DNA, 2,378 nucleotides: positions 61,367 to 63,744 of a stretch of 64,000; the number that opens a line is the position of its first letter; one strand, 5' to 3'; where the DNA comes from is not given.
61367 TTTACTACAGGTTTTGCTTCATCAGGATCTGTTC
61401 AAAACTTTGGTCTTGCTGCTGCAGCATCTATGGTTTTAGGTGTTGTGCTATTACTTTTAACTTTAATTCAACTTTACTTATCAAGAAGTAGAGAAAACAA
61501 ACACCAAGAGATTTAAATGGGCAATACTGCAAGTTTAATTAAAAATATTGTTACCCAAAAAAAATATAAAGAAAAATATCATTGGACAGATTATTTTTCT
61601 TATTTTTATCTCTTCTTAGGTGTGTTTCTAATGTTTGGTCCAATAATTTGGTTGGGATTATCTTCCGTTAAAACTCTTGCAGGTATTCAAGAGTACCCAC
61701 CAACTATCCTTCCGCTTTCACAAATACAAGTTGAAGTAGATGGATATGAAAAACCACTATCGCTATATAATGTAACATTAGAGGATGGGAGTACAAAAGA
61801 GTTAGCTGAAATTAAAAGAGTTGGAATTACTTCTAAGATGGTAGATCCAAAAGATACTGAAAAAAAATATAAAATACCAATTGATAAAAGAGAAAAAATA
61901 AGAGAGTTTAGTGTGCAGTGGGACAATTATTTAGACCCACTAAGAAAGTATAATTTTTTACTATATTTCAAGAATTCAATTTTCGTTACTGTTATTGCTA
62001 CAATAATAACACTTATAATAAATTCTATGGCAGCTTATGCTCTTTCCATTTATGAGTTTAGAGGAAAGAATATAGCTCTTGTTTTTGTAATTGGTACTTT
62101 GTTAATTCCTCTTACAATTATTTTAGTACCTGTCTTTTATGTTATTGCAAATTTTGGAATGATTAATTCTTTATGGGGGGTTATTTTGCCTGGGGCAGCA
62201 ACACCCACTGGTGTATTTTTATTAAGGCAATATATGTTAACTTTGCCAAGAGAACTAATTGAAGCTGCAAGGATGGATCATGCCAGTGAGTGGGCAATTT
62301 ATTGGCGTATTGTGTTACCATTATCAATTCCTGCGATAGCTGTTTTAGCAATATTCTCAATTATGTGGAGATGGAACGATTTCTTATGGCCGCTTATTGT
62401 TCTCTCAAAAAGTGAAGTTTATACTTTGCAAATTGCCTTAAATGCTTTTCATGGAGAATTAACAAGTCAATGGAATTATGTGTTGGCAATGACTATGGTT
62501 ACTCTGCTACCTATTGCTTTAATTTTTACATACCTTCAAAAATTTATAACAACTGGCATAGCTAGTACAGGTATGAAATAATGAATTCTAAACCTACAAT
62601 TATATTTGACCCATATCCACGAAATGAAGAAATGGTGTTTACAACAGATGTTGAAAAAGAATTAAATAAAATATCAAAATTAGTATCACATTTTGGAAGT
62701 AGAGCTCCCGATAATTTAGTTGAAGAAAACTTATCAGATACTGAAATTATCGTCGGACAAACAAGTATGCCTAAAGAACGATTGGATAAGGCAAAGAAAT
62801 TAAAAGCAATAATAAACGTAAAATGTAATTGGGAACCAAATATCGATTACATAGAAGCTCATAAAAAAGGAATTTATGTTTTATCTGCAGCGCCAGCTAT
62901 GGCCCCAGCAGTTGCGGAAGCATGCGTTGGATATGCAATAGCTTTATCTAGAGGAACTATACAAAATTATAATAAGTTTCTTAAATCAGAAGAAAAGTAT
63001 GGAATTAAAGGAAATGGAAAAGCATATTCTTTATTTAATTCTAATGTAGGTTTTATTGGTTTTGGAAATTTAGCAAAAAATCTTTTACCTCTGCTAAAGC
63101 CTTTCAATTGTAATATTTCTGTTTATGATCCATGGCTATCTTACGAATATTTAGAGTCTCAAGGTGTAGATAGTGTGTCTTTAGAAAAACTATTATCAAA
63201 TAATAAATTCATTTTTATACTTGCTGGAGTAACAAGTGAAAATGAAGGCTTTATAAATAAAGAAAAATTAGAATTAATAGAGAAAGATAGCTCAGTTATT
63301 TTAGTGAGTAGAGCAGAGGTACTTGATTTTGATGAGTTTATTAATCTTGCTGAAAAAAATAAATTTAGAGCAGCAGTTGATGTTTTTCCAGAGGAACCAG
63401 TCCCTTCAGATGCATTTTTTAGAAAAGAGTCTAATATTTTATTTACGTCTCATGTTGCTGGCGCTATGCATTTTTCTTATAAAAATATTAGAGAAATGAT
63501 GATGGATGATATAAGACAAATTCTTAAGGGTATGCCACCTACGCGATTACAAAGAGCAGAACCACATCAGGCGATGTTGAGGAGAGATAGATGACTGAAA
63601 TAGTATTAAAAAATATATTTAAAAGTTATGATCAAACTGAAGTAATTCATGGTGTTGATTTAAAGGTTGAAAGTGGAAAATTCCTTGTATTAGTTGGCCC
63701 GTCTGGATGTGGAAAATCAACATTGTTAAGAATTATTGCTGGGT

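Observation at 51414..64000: Sulfoglycolysis-like sugar cluster with sulfopyruvate decarboxylase embedded in the operon: candidate single-cell route from a sulfosugar to sulfite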

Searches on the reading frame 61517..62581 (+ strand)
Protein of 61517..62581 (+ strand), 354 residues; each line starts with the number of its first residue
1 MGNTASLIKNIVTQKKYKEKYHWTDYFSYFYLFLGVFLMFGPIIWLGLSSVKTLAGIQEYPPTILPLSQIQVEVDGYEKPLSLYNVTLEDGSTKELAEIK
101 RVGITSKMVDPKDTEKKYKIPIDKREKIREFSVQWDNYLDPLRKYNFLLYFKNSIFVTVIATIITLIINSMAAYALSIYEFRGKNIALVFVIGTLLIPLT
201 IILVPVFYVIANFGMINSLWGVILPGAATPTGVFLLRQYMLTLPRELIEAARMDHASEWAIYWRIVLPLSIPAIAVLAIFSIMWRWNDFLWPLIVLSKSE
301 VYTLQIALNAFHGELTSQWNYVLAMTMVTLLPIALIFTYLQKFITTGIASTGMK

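Call 68: find_encoding_contigs(protein=window:61517-62581:+, flank=10000, max_places=3)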
Protein window:61517-62581:+ (354 aa): no gene with exactly this product is on record in the collection.

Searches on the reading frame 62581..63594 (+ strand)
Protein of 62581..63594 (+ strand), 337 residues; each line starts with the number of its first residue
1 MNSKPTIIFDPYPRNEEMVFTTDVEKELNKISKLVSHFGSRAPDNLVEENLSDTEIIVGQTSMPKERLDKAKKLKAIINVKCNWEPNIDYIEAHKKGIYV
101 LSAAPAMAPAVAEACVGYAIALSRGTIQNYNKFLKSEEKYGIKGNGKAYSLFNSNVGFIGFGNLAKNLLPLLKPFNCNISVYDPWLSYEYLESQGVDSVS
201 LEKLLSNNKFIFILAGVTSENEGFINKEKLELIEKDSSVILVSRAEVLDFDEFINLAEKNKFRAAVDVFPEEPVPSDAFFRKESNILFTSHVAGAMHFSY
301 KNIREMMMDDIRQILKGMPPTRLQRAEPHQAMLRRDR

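Call 3: search_protein_families(library=pfam, proteins=[window:62581-63594:+], max_evalue=0.01)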
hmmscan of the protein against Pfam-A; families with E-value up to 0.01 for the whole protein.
window:62581-63594:+ (337 aa): 2 families
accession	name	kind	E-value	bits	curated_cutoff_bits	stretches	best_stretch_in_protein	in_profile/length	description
PF02826.25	2-Hacid_dh_C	-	1.1e-29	103.6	25.1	1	117-293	2-178/178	D-isomer specific 2-hydroxyacid dehydrogenase, NAD binding domain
PF00389.36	2-Hacid_dh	-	8e-07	29.3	24.6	1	47-321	33-130/134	D-isomer specific 2-hydroxyacid dehydrogenase, catalytic domain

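Call 4: search_protein_families(library=ncbifam, proteins=[window:62581-63594:+], max_evalue=0.01)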
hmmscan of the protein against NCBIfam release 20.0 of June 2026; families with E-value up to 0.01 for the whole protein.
window:62581-63594:+ (337 aa): 17 families
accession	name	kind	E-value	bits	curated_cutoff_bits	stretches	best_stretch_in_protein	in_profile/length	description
TIGR01327.1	PGDH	equivalog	7e-31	107.6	454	1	53-319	42-305/525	phosphoglycerate dehydrogenase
NF009714.1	PRK13243.1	equivalog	2.5e-26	92.8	455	1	62-322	56-320/332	glyoxylate reductase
NF006263.0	PRK08410.1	equivalog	8.5e-26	91.1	389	1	28-316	19-308/311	D-2-hydroxyacid dehydrogenase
NF005750.0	PRK07574.1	equivalog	1.6e-24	86.7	329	1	40-304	77-346/386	NAD-dependent formate dehydrogenase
NF008759.0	PRK11790.1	equivalog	9.1e-24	83.9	404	1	48-310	49-312/410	phosphoglycerate dehydrogenase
NF005027.0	PRK06436.1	equivalog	4.4e-20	72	261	1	94-327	68-292/303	2-hydroxyacid dehydrogenase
NF041369.1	Dhydh_Halo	equivalog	1.1e-17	64.3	400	1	96-317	77-297/305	D-2-hydroxyacid dehydrogenase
NF005069.0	PRK06487.1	equivalog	3.4e-14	52.6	448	1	29-319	26-315/320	2-hydroxyacid dehydrogenase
NF011938.0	PRK15409.1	equivalog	1.7e-13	50.3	492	1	44-317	34-311/324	glyoxylate/hydroxypyruvate reductase GhrB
NF005387.0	PRK06932.1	equivalog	1.2e-09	37.6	492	1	43-313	35-308/314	2-hydroxyacid dehydrogenase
NF000492.1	vanH_gen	exception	4.1e-09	35.9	540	1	88-270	80-253/312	D-lactate dehydrogenase VanH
NF000371.1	vanH_Agroup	exception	1.3e-08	34.5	700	1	80-271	80-259/322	VanH-A/VanH-Pt family D-lactate dehydrogenase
NF012013.0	PRK15469.1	equivalog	2.3e-08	33.4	403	1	153-318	136-300/312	glyoxylate/hydroxypyruvate reductase GhrA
NF001309.0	PRK00257.1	equivalog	8.8e-07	28.2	434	1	149-332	112-295/379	4-phosphoerythronate dehydrogenase PdxB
NF000004.1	vanH-D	exception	3.3e-05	23.2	550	1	88-270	86-259/323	D-lactate dehydrogenase VanH-D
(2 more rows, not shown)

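Call 67: find_encoding_contigs(protein=window:62581-63594:+, flank=10000, max_places=3)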
Protein window:62581-63594:+ (337 aa): no gene with exactly this product is on record in the collection.
